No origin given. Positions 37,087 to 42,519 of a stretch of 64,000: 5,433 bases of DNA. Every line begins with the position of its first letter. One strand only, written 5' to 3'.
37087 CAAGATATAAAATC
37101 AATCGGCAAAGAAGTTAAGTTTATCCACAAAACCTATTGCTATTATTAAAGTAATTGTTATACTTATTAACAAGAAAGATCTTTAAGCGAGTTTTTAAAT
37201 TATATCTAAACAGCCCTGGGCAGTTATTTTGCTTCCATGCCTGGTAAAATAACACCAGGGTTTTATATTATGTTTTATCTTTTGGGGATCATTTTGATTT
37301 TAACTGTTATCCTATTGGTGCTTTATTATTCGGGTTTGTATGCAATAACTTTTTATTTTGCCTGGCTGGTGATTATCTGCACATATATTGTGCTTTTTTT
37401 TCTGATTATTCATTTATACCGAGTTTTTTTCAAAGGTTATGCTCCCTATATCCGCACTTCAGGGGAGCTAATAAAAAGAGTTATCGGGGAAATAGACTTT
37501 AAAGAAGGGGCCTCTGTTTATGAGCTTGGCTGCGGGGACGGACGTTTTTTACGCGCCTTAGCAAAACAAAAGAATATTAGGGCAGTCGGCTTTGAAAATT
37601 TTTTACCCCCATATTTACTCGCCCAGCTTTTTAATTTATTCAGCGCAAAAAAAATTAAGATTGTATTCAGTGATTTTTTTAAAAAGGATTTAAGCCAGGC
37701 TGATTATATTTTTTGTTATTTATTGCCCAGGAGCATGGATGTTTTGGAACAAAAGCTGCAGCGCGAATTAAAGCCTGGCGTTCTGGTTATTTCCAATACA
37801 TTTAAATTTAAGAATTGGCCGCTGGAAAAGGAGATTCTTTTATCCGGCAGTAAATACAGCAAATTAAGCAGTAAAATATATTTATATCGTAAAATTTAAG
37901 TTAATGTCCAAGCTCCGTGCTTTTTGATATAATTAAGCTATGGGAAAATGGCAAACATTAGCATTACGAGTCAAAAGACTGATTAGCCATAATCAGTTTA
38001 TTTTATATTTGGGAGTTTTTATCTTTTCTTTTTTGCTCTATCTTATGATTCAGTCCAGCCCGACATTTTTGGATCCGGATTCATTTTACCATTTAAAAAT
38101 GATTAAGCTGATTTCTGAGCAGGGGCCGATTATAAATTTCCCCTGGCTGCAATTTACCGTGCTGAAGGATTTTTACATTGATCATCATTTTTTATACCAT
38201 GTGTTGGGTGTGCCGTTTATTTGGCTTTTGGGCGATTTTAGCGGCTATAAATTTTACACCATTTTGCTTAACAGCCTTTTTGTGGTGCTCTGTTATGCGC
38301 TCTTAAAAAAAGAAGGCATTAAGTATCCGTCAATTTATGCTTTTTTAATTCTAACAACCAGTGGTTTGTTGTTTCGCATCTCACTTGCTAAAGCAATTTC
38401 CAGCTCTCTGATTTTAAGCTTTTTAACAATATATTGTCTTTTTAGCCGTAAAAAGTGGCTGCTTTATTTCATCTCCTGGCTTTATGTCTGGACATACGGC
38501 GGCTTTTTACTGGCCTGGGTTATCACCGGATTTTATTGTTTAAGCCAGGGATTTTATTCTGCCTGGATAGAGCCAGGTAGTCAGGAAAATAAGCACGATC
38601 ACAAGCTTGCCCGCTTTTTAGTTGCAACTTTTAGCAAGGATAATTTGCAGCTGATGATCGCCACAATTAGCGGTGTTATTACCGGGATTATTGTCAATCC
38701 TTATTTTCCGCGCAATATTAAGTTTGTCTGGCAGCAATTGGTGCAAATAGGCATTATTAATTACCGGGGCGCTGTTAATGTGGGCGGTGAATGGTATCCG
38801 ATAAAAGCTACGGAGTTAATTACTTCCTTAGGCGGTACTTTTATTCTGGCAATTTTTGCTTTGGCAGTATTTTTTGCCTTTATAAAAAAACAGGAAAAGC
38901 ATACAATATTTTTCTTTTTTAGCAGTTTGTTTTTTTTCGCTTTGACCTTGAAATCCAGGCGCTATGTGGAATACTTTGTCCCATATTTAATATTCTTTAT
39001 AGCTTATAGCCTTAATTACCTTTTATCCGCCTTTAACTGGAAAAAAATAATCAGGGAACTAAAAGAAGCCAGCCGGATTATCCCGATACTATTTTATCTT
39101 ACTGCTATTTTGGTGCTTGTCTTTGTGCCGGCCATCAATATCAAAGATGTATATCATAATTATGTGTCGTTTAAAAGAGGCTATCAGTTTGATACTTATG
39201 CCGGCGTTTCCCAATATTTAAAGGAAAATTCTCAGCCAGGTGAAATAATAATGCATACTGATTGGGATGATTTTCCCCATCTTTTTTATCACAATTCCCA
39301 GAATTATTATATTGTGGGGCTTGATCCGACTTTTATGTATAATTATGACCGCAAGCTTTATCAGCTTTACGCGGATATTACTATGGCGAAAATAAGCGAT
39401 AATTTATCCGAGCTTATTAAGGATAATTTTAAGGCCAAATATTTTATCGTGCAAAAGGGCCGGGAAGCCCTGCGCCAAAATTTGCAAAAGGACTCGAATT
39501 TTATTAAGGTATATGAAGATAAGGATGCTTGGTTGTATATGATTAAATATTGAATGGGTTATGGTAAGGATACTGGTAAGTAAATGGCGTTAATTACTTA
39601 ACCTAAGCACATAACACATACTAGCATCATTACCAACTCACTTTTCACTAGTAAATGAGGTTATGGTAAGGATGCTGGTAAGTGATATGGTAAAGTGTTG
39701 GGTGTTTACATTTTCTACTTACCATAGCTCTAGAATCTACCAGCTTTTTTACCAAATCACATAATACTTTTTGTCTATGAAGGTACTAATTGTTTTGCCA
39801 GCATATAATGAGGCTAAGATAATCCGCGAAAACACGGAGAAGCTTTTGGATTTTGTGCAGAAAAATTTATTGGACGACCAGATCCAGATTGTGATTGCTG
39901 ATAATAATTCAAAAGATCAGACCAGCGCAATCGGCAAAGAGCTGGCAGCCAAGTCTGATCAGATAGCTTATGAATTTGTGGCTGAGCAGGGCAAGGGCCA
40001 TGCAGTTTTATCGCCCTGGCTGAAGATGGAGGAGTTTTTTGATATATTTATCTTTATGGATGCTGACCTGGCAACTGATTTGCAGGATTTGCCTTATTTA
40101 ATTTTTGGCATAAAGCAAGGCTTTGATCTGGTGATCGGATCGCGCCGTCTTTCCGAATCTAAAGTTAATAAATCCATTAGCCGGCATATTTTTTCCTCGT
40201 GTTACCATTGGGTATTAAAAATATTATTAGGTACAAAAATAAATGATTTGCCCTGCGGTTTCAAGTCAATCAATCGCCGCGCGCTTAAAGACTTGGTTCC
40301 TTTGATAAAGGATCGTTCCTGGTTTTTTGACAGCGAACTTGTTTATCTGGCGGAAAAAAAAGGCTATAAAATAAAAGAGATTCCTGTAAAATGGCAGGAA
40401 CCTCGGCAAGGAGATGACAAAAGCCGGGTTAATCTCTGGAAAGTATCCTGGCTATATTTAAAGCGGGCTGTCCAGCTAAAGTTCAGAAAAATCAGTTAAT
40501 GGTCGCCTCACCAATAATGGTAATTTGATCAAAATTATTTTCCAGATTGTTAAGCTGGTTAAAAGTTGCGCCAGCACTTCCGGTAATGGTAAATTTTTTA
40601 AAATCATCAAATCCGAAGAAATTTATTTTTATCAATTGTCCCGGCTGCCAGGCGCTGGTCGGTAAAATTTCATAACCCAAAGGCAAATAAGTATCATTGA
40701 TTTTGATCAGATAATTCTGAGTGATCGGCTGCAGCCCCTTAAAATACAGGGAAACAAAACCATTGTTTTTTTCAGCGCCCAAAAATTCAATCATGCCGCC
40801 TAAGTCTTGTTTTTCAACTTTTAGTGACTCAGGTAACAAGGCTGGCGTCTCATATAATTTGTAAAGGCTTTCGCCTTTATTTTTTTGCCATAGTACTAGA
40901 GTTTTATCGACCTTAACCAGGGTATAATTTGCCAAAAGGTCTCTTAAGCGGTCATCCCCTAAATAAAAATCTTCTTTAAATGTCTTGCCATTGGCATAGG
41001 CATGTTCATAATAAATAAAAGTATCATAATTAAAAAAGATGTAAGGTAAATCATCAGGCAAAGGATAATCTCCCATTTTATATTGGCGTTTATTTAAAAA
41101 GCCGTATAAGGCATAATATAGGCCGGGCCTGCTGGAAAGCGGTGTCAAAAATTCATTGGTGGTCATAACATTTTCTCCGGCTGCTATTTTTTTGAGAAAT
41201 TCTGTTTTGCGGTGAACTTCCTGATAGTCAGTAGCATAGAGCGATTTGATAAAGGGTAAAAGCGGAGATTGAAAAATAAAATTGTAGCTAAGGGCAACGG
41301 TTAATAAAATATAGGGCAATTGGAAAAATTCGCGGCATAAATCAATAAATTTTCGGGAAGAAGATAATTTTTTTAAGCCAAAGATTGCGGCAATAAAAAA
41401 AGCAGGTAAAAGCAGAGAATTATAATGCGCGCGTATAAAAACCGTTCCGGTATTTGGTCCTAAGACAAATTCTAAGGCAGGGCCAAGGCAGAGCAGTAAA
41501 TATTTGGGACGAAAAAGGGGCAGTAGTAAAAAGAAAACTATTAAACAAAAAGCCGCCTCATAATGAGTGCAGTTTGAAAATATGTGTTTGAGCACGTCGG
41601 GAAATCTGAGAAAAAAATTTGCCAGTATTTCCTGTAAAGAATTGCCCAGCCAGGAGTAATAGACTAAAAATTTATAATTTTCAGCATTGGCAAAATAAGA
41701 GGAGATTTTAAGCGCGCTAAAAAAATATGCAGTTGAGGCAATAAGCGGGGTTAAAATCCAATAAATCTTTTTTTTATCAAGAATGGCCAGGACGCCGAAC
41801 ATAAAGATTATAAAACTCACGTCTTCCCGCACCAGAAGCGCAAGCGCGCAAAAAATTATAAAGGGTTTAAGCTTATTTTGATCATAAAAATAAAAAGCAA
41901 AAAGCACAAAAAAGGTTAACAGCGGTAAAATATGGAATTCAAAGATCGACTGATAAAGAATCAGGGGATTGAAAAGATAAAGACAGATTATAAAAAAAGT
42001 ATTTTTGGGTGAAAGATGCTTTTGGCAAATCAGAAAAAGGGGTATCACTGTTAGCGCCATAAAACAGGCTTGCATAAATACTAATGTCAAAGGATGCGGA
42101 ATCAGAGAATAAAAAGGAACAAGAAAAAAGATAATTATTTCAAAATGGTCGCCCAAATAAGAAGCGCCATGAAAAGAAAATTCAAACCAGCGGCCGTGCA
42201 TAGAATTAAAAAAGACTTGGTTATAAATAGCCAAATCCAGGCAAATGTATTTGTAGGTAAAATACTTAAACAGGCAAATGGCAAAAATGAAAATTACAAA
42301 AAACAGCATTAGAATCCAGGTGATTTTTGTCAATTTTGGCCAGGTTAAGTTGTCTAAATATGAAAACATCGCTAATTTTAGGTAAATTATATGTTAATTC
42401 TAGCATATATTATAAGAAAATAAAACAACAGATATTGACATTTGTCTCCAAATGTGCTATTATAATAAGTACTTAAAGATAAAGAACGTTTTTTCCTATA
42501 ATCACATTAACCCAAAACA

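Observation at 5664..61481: At least twelve GC-rich single-gene islands in an AT-rich genome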

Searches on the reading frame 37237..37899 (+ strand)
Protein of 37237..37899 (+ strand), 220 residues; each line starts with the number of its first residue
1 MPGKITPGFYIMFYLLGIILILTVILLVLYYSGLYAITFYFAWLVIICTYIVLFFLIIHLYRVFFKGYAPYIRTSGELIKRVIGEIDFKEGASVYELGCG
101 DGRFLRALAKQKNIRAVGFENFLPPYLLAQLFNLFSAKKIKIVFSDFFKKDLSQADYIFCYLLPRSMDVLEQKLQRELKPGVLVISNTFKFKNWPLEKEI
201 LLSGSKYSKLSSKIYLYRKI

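Call 72: search_protein_families(library=pfam, max_evalue=0.001, proteins=[window:37237-37899:+])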
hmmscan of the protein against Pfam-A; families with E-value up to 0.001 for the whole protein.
window:37237-37899:+ (220 aa): 3 families
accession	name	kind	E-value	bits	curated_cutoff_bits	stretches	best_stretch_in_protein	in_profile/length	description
PF07021.18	MetW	-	6.1e-05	23.2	21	1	89-121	12-44/193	Methionine biosynthesis protein MetW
PF13847.12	Methyltransf_31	-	0.00036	20.7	27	0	89-120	2-35/145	Methyltransferase domain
PF13489.12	Methyltransf_23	-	0.00056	20.1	27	1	78-184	12-114/164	Methyltransferase domain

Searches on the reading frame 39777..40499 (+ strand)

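Call 73: search_protein_families(library=pfam, max_evalue=0.001, proteins=[window:39777-40499:+])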
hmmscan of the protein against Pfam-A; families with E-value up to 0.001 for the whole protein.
window:39777-40499:+ (240 aa): 1 family
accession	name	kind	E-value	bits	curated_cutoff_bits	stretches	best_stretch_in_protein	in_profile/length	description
PF00535.33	Glycos_transf_2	-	2.7e-18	66.9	23.3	1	5-173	2-167/168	Glycosyl transferase family 2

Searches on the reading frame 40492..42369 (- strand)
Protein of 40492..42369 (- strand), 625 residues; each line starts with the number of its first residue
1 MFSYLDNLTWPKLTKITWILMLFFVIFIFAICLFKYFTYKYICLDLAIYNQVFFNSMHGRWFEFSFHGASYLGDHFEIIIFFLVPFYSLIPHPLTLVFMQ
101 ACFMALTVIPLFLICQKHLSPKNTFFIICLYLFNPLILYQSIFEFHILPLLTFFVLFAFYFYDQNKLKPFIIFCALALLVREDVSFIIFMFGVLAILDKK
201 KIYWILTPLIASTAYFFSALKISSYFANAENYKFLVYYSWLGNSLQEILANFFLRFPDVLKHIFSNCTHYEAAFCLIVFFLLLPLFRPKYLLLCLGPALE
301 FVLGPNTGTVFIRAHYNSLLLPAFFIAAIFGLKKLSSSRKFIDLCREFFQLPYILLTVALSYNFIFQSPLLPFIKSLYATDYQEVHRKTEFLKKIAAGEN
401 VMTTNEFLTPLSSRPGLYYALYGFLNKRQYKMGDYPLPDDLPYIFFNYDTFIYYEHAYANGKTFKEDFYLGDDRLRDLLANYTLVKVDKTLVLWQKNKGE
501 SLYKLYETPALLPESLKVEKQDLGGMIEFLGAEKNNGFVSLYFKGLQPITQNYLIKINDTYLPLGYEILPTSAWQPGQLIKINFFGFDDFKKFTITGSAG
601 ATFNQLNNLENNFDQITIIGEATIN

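Call 73: search_protein_families(library=pfam, max_evalue=0.001, proteins=[window:40492-42369:-])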
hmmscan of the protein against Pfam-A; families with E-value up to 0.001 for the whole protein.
window:40492-42369:- (625 aa): 1 family
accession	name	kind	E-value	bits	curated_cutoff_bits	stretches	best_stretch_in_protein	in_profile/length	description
PF09852.15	DUF2079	-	1.2e-47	163.6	28.2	1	44-419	10-399/459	Predicted membrane protein (DUF2079)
